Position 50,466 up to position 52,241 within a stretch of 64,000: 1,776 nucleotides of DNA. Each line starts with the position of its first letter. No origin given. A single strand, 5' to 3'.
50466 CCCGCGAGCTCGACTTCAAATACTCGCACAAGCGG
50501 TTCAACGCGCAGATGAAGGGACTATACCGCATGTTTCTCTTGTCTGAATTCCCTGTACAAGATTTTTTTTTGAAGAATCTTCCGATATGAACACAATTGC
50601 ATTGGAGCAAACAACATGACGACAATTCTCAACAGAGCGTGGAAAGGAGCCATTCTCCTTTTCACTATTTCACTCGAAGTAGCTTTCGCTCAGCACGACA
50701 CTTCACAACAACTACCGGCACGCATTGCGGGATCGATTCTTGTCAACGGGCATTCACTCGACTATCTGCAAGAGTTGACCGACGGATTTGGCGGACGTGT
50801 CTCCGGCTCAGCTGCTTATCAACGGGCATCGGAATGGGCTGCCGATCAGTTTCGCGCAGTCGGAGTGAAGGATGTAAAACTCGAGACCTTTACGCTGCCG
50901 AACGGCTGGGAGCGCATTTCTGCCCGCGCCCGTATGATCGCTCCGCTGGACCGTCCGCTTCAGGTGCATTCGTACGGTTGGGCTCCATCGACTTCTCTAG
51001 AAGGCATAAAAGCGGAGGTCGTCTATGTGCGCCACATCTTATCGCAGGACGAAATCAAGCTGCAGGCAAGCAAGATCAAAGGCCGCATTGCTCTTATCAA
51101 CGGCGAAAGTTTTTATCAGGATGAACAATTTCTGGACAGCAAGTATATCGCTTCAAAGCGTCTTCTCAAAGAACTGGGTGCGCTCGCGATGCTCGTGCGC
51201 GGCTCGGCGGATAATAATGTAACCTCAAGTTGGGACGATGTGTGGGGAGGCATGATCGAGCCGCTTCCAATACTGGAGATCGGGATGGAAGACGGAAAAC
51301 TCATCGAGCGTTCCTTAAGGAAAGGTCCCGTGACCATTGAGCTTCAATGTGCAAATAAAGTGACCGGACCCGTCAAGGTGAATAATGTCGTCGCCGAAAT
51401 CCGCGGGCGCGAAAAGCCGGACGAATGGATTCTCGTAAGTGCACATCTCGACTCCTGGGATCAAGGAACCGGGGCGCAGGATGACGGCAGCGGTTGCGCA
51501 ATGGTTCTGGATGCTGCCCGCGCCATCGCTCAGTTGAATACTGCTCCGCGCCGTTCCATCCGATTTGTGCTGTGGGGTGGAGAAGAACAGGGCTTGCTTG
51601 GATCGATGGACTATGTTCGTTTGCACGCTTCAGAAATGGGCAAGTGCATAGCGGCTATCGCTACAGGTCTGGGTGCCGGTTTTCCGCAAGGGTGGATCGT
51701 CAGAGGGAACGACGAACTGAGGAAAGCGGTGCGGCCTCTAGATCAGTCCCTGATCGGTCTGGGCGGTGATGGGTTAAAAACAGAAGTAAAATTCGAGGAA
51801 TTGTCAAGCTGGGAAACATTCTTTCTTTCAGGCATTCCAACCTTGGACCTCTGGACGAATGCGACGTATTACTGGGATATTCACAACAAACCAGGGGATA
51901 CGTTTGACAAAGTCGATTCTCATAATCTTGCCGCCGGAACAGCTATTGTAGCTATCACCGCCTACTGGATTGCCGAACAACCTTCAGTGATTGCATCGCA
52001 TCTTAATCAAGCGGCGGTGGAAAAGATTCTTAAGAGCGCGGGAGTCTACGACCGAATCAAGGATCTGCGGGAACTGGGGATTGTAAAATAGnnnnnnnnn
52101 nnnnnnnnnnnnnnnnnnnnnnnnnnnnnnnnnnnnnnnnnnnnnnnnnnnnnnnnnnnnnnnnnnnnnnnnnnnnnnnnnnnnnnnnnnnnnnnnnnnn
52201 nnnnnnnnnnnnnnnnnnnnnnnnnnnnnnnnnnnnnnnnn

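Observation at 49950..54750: GC-rich plus-strand segment of about 4.8 kb (M28 peptidase + ABC-2 exporter + Pro-rich and Gly/Arg-rich secreted proteins)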

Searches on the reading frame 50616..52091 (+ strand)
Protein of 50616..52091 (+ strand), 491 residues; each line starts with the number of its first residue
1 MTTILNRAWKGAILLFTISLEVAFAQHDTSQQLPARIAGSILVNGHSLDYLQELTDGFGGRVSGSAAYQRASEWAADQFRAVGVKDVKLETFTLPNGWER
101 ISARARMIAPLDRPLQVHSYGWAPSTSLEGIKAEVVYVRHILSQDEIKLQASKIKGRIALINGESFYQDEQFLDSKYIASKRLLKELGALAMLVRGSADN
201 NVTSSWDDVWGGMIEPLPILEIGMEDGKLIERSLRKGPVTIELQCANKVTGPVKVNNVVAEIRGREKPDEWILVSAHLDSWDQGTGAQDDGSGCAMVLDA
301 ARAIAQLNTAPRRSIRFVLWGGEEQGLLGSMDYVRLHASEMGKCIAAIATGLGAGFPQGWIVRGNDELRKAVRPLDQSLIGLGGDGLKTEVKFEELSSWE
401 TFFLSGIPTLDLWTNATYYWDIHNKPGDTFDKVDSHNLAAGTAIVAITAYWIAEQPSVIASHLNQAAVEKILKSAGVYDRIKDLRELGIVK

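Call 6: search_protein_families(library=pfam, proteins=[window:50616-52091:+])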
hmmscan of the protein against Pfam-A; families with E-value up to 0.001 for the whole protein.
window:50616-52091:+ (491 aa): 2 families
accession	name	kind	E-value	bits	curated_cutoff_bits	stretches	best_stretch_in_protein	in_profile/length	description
PF04389.22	Peptidase_M28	-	2.6e-29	102.8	21.3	1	257-445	1-189/193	Peptidase family M28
PF01546.33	Peptidase_M20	-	4.6e-06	27.1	24.6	1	284-348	30-93/206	Peptidase family M20/M25/M40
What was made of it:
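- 50616..52091 (+): Secreted M28 metallopeptidase with a PA-like insert, of the 'carboxypeptidase Q' type. PF04389 at 102.8 bits (call 6).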

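Call 7: search_protein_families(library=ncbifam, proteins=[window:50616-52091:+])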
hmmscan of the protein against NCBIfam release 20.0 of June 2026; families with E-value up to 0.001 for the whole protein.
window:50616-52091:+ (491 aa): 4 families
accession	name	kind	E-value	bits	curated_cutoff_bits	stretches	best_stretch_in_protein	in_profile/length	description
NF045908.1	AminopepLapALeg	equivalog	2.1e-09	36.7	600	1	258-346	194-282/396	aminopeptidase LapA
NF006771.0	PRK09290.1-5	subfamily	3e-05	22.7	399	1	255-330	59-138/413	allantoate amidohydrolase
NF005913.0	PRK07906.1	subfamily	0.0006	18.6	382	0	284-349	116-182/442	hypothetical protein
TIGR01879.1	hydantase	subfamily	0.00079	18.5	204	0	254-340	52-142/401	hydantoinase/carbamoylase family amidase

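Call 8: find_encoding_contigs(protein=window:50616-52091:+, flank=10000, max_places=10)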
Protein window:50616-52091:+ (491 aa): 5 contigs read that carry it; 3 places shown.
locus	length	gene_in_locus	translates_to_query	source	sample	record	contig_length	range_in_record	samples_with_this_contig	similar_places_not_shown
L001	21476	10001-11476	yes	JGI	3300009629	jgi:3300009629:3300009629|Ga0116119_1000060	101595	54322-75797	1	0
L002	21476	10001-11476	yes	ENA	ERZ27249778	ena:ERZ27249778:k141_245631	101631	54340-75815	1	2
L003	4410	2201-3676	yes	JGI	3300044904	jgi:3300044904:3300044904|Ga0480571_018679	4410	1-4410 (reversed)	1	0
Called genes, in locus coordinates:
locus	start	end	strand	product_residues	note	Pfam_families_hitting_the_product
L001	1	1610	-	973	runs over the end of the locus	PF02837:Glyco_hydro_2_N, PF13364:BetaGal_ABD2 (weak), PF21467:BetaGal_gal-bd (faint), PF22666:Glyco_hydro_2_N2 (weak), PF00703:Glyco_hydro_2, PF02836:Glyco_hydro_2_C, PF16355:DUF4982, PF18565:Glyco_hydro2_C5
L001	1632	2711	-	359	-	PF00150:Cellulase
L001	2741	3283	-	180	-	PF16499:Melibiase_2, PF17450:Melibiase_2_C (weak), PF17801:Melibiase_C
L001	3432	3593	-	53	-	-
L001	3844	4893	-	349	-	PF01087:GalP_UDP_transf, PF02744:GalP_UDP_tr_C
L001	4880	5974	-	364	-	PF10509:GalKase_gal_bdg, PF00288:GHMP_kinases_N, PF08544:GHMP_kinases_C (weak)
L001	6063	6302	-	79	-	-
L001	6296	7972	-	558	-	PF00474:SSF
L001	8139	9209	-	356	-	PF00356:LacI, PF00532:Peripla_BP_1, PF13407:Peripla_BP_4, PF13377:Peripla_BP_3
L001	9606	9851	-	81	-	-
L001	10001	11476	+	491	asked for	PF04389:Peptidase_M28, PF01546:Peptidase_M20 (weak)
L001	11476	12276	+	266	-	PF00005:ABC_tran, PF13304:AAA_21 (faint)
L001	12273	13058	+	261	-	PF12679:ABC2_membrane_2 (weak), PF12698:ABC2_membrane_3, PF01061:ABC2_membrane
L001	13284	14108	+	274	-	-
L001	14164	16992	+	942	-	PF13620:CarboxypepD_reg (weak), PF13715:CarbopepD_reg_2 (weak), PF14905:OMP_b-brl_3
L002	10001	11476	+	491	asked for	PF04389:Peptidase_M28, PF01546:Peptidase_M20 (weak)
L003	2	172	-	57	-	?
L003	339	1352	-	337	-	PF00356:LacI, PF00532:Peripla_BP_1, PF13407:Peripla_BP_4, PF13377:Peripla_BP_3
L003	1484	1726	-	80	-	-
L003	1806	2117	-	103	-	-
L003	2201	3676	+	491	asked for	PF04389:Peptidase_M28, PF01546:Peptidase_M20 (weak)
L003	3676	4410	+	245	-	?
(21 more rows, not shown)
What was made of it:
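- JGI and ENA data each give the same ~101.6-kb contig (call 8).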

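Call 10: find_homologous_proteins(query=window:50616-52091:+)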
Query window:50616-52091:+ (491 aa): 4831 proteins with E <= 0.001 among 8000 candidates; the best 120 are listed.
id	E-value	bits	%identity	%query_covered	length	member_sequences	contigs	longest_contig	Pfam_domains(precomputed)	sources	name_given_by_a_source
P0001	0.0e+0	1061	96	100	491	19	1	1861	PF01546.34,PF04389.23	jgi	jgi:hypothetical protein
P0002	8.2e-298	1006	90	100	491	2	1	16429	PF01546.34,PF04389.23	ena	-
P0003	2.1e-246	836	75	100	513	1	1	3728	PF01546.34,PF04389.23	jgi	jgi:hypothetical protein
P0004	1.7e-244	830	72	99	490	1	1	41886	PF01546.34,PF04389.23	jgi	jgi:carboxypeptidase Q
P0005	1.8e-240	817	73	99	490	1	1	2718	PF01546.34,PF04389.23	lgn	-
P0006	1.7e-239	813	72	100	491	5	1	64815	PF01546.34,PF04389.23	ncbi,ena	-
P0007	3.6e-238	809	72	100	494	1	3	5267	PF01546.34,PF04389.23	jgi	jgi:carboxypeptidase Q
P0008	6.0e-238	808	72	100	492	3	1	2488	PF01546.34,PF04389.23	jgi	jgi:hypothetical protein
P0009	1.1e-237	807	71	99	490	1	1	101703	PF04389.23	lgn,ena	-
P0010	3.3e-237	806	70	99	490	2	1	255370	PF01546.34,PF04389.23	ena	-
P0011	8.3e-237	804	71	100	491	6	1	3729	PF01546.34,PF04389.23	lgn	-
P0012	9.6e-237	804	70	100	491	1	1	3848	PF01546.34,PF04389.23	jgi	jgi:carboxypeptidase Q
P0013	3.9e-236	802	71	100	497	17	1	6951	PF01546.34,PF04389.23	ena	-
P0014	2.6e-235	799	71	99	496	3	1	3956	PF01546.34,PF04389.23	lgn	-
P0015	2.1e-234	797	70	99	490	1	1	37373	PF01546.34,PF04389.23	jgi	jgi:hypothetical protein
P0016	6.6e-233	792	71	99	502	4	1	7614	PF01546.34,PF04389.23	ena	-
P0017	2.6e-232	790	71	96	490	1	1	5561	PF01546.34,PF04389.23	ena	-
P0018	3.3e-232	789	72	93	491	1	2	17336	PF01546.34,PF04389.23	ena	-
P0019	2.7e-231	786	71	99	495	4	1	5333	PF01546.34,PF04389.23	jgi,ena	-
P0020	9.6e-231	784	70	99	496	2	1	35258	PF04389.23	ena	-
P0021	2.2e-230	783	69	100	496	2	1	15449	PF01546.34,PF04389.23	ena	-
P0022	2.5e-230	783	71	96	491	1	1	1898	PF01546.34,PF04389.23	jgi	jgi:carboxypeptidase Q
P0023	2.5e-229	780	69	100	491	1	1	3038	PF01546.34,PF04389.23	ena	-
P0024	3.0e-228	776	68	98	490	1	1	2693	PF01546.34,PF04389.23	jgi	jgi:carboxypeptidase Q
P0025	7.2e-227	772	69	100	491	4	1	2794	PF01546.34,PF04389.23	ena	-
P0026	1.4e-226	771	69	97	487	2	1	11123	PF01546.34,PF04389.23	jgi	jgi:hypothetical protein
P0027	2.0e-225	767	67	100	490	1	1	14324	PF01546.34,PF04389.23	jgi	jgi:carboxypeptidase Q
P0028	1.7e-223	761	68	98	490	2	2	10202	PF01546.34,PF04389.23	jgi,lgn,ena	-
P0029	9.0e-222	755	67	99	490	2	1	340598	PF01546.34,PF04389.23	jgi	jgi:carboxypeptidase Q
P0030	7.0e-220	749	64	100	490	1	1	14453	PF01546.34,PF04389.23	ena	-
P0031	2.7e-219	747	67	98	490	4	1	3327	PF01546.34,PF04389.23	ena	-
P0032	2.6e-193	661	74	78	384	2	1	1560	PF01546.34,PF04389.23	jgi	jgi:hypothetical protein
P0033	8.6e-163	560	54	94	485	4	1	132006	PF01546.34,PF04389.23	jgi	jgi:carboxypeptidase Q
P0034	2.1e-161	556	56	92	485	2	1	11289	PF01546.34,PF04389.23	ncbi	ncbi:MAG TPA: M20/M25/M40 family metallo-hydrolase [Blastocatellia bacterium]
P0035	2.3e-160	552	53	93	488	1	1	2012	PF01546.34,PF04389.23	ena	-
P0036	1.3e-159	550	53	96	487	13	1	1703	PF01546.34,PF04389.23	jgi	jgi:hypothetical protein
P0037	6.6e-159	548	54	91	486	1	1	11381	PF01546.34,PF04389.23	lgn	-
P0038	2.1e-158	546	70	68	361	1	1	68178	PF01546.34,PF04389.23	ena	-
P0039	4.5e-158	545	53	92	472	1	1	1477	PF01546.34,PF04389.23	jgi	jgi:carboxypeptidase Q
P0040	4.8e-158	545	52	94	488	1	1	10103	PF01546.34,PF04389.23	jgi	jgi:hypothetical protein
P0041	5.0e-158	545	54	93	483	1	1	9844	PF01546.34,PF04389.23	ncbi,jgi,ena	jgi:hypothetical protein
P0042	6.5e-158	544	55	95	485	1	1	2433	PF01546.34,PF04389.23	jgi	jgi:carboxypeptidase Q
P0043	1.3e-157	543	55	91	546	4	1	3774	PF01546.34,PF04389.23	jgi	jgi:carboxypeptidase Q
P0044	2.5e-157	542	53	93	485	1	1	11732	PF01546.34,PF04389.23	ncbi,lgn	ncbi:MAG: M20/M25/M40 family metallo-hydrolase [Pyrinomonadaceae bacterium]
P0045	2.6e-157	542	54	93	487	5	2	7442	PF01546.34,PF04389.23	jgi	-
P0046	3.5e-157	542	52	96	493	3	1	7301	PF01546.34,PF04389.23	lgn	-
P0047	7.2e-157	541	51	96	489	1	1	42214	PF01546.34,PF04389.23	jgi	jgi:carboxypeptidase Q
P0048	8.7e-157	541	53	93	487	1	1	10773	PF01546.34,PF04389.23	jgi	jgi:carboxypeptidase Q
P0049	1.3e-156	540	52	98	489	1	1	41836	PF01546.34,PF04389.23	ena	-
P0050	1.3e-156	540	54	95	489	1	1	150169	PF01546.34,PF04389.23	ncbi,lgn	ncbi:MAG: M20/M25/M40 family metallo-hydrolase [Acidobacteriota bacterium]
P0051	1.4e-156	540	54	94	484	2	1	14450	PF01546.34,PF04389.23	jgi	jgi:carboxypeptidase Q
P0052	3.8e-156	538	53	91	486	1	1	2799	PF01546.34,PF04389.23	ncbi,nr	ncbi:MAG TPA: M20/M25/M40 family metallo-hydrolase [Blastocatellia bacterium]|nr:M20/M25/M40 family 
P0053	3.9e-156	538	53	94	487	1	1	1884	PF01546.34,PF04389.23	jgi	jgi:hypothetical protein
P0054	5.2e-156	538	55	89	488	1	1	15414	PF01546.34,PF04389.23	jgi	jgi:carboxypeptidase Q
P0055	7.3e-156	538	52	96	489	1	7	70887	PF01546.34,PF04389.23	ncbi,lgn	ncbi:MAG: M20/M25/M40 family metallo-hydrolase [Acidobacteriota bacterium]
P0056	7.5e-156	537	54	93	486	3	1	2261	PF01546.34,PF04389.23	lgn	-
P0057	9.2e-156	537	52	93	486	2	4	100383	PF01546.34,PF04389.23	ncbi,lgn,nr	ncbi:MAG TPA: M20/M25/M40 family metallo-hydrolase [Blastocatellia bacterium]|nr:M20/M25/M40 family 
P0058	1.6e-155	536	52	93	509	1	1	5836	PF01546.34,PF04389.23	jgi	jgi:carboxypeptidase Q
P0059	2.1e-155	536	52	93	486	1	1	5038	PF01546.34,PF04389.23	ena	-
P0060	8.9e-155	534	52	94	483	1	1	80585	PF01546.34,PF04389.23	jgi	jgi:hypothetical protein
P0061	1.3e-154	533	53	92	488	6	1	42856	PF01546.34,PF04389.23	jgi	jgi:hypothetical protein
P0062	1.4e-154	533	53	92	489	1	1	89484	PF01546.34,PF04389.23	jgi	jgi:carboxypeptidase Q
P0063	1.9e-154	533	53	93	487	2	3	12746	PF01546.34,PF04389.23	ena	-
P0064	2.3e-154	533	53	93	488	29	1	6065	PF01546.34,PF04389.23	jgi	-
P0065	2.4e-154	533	52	96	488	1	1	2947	PF01546.34,PF04389.23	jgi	jgi:hypothetical protein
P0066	3.5e-154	532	51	98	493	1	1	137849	PF01546.34,PF04389.23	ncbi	-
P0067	3.9e-154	532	51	96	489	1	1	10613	PF01546.34,PF04389.23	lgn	-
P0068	4.0e-154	532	52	96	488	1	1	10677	PF01546.34,PF04389.23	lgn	-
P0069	4.4e-154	532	52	96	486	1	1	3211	PF01546.34,PF04389.23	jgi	jgi:carboxypeptidase Q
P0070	8.1e-154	531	52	94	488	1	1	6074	PF01546.34,PF04389.23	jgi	jgi:hypothetical protein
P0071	1.0e-153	530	53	92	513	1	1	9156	PF01546.34,PF04389.23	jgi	jgi:carboxypeptidase Q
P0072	1.1e-153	530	50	98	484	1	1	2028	PF01546.34,PF04389.23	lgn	-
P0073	1.1e-153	530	53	92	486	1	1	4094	PF01546.34,PF04389.23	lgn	-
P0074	1.3e-153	530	53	93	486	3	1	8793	PF01546.34,PF04389.23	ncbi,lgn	ncbi:MAG: M20/M25/M40 family metallo-hydrolase [Blastocatellia bacterium]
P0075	1.3e-153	530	53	94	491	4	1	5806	PF01546.34,PF04389.23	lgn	-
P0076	2.8e-153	529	51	96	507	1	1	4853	PF01546.34,PF04389.23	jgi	-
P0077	3.3e-153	529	54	93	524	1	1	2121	PF01546.34,PF04389.23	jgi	jgi:hypothetical protein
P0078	6.0e-153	528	52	98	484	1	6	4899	PF01546.34,PF04389.23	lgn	-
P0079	8.7e-153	527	53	95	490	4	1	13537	PF01546.34,PF04389.23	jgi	-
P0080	1.6e-152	526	52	94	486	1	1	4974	PF01546.34,PF04389.23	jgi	jgi:carboxypeptidase Q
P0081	1.9e-152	526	51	96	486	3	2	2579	PF01546.34,PF04389.23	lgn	-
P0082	4.2e-152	525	53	95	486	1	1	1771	PF01546.34,PF04389.23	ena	-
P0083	4.6e-152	525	51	93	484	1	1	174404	PF01546.34,PF04389.23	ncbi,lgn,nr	ncbi:MAG TPA: M20/M25/M40 family metallo-hydrolase [Pyrinomonadaceae bacterium]|nr:M20/M25/M40 famil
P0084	4.8e-152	525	51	96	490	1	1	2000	PF01546.34,PF04389.23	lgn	-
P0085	5.6e-152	525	52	96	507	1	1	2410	PF01546.34,PF04389.23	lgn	-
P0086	6.4e-152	525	53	94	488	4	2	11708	PF01546.34,PF04389.23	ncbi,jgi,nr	ncbi:MAG TPA: M20/M25/M40 family metallo-hydrolase [Pyrinomonadaceae bacterium]|jgi:Iap family predi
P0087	9.0e-152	524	52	94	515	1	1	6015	PF01546.34,PF04389.23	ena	-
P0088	1.6e-151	523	53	91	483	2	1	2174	PF01546.34,PF04389.23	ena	-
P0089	2.0e-151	523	51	96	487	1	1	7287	PF01546.34,PF04389.23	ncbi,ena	-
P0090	2.3e-151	523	50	94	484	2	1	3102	PF01546.34,PF04389.23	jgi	jgi:hypothetical protein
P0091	3.8e-151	522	51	99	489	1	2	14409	PF01546.34,PF04389.23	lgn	-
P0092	4.8e-151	522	52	98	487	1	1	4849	PF01546.34,PF04389.23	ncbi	ncbi:MAG: M20/M25/M40 family metallo-hydrolase [Acidobacteriota bacterium]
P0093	5.2e-151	521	51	94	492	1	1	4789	PF01546.34,PF04389.23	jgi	jgi:carboxypeptidase Q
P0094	5.5e-151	521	52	94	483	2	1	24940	PF01546.34,PF04389.23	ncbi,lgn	-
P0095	5.6e-151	521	52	96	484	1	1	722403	PF01546.34,PF04389.23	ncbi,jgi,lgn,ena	ncbi:MAG TPA: M20/M25/M40 family metallo-hydrolase [Pyrinomonadaceae bacterium]|jgi:hypothetical pro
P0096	6.6e-151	521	51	94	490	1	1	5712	PF01546.34,PF04389.23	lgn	-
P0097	6.8e-151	521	53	93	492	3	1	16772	PF01546.34,PF04389.23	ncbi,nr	ncbi:MAG TPA: M28 family peptidase [Blastocatellia bacterium]|nr:M28 family peptidase [Blastocatelli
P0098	8.7e-151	521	50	96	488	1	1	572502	PF01546.34,PF04389.23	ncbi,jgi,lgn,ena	ncbi:MAG TPA: M20/M25/M40 family metallo-hydrolase [Pyrinomonadaceae bacterium]|jgi:Iap family predi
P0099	1.0e-150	521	51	96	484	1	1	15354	PF01546.34,PF04389.23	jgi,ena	jgi:hypothetical protein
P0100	1.1e-150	520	52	94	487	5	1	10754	PF01546.34,PF04389.23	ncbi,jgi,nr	ncbi:MAG: carboxypeptidase [Pyrinomonadaceae bacterium]|jgi:hypothetical protein|nr:carboxypeptidase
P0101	1.4e-150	520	50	97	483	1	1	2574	PF01546.34,PF04389.23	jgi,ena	jgi:hypothetical protein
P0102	1.9e-150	520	51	97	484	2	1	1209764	PF01546.34,PF04389.23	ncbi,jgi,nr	ncbi:MAG TPA: M20/M25/M40 family metallo-hydrolase [Pyrinomonadaceae bacterium]|jgi:hypothetical pro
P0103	2.1e-150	519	53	90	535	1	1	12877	PF01546.34,PF04389.23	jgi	jgi:carboxypeptidase Q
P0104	2.1e-150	519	50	94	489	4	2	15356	PF01546.34,PF04389.23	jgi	jgi:hypothetical protein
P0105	3.0e-150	519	51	92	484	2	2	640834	PF01546.34,PF04389.23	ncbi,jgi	jgi:hypothetical protein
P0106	5.6e-150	518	51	93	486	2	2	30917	PF01546.34,PF04389.23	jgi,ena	jgi:hypothetical protein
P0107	6.1e-150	518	51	94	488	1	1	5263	PF01546.34,PF04389.23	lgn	-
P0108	1.0e-149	517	49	98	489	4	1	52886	PF01546.34,PF04389.23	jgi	jgi:carboxypeptidase Q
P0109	1.9e-149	516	50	94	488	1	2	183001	PF01546.34,PF04389.23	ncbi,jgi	jgi:hypothetical protein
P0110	1.9e-149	516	51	94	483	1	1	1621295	PF01546.34,PF04389.23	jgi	jgi:carboxypeptidase Q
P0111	2.9e-149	516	52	92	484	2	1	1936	PF01546.34,PF04389.23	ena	-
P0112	3.0e-149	516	52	93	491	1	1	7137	PF01546.34,PF04389.23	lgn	-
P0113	3.2e-149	516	51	93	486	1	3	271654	PF01546.34,PF04389.23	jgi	jgi:carboxypeptidase Q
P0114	5.1e-149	515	49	97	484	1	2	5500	PF01546.34,PF04389.23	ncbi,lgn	ncbi:MAG TPA: M20/M25/M40 family metallo-hydrolase [Pyrinomonadaceae bacterium]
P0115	6.2e-149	515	52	94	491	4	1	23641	PF01546.34,PF04389.23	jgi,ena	jgi:hypothetical protein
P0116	6.4e-149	515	52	93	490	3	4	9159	PF01546.34,PF04389.23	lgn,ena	-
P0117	8.2e-149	514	51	92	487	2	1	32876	PF01546.34,PF04389.23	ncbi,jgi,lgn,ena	ncbi:MAG TPA: M20/M25/M40 family metallo-hydrolase [Pyrinomonadaceae bacterium]|jgi:hypothetical pro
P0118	8.3e-149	514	52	94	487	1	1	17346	PF01546.34,PF04389.23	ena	-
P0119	1.8e-148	513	51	93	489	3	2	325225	PF01546.34,PF04389.23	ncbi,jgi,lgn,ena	ncbi:MAG TPA: M20/M25/M40 family metallo-hydrolase [Pyrinomonadaceae bacterium]|jgi:hypothetical pro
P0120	2.1e-148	513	51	96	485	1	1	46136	PF01546.34,PF04389.23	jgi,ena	-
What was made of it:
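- The named hits below the jump are all Blastocatellia, Pyrinomonadaceae or Acidobacteriota (call 10).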
